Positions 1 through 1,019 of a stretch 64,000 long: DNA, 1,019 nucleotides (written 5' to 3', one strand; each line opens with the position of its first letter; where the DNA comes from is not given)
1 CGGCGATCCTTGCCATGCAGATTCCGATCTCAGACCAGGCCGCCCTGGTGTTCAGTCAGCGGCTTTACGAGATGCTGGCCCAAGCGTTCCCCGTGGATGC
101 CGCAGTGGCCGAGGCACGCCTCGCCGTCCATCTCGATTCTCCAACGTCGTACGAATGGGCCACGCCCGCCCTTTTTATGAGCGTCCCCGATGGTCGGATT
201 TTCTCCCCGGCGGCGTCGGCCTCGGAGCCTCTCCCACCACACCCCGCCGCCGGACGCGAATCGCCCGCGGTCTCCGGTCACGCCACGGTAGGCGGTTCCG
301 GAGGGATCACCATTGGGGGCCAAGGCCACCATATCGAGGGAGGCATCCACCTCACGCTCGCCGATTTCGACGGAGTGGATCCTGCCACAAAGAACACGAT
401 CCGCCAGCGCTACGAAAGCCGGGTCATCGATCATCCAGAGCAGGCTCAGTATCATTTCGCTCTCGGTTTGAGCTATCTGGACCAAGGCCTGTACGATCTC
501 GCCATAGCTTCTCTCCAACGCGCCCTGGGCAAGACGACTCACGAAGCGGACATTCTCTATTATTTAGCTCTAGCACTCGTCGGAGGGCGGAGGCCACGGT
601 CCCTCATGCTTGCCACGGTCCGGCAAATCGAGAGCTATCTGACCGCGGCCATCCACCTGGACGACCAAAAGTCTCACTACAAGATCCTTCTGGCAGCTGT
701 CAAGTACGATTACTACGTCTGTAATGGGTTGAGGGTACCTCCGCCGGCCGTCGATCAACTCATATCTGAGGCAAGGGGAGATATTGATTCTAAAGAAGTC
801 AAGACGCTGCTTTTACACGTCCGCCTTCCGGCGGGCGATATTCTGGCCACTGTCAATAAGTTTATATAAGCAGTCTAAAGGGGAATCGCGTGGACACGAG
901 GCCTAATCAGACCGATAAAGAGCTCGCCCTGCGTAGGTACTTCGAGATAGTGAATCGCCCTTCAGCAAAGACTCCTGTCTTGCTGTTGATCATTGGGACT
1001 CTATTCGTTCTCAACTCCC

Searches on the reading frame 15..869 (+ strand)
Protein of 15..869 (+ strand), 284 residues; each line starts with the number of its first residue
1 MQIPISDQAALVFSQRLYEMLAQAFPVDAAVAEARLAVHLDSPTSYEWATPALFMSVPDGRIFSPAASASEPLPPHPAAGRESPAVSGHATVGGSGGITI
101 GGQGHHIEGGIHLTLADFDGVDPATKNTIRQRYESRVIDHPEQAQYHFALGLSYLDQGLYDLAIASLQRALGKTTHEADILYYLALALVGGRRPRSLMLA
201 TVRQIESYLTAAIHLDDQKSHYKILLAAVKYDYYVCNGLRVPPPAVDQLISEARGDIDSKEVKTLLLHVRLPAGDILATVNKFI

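Call 22: search_protein_families(library=pfam, proteins=[window:15-869:+], max_evalue=0.001)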
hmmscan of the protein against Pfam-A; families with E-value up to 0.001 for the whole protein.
window:15-869:+ (284 aa): 5 families
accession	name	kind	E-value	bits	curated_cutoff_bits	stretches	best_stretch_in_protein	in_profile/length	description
PF13432.12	TPR_16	-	4.6e-09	37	32.7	2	138-173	25-60/65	Tetratricopeptide repeat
PF12770.12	CHAT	-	6.7e-05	22.9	24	1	1-51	229-284/289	CHAT domain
PF13424.12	TPR_12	-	0.00054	20.5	30.1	1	136-171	35-72/77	Tetratricopeptide repeat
PF00515.34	TPR_1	-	0.00076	19.6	27.8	1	144-171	1-28/34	Tetratricopeptide repeat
PF13414.12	TPR_11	-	0.00082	19.4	26.8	0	151-188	1-38/42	TPR repeat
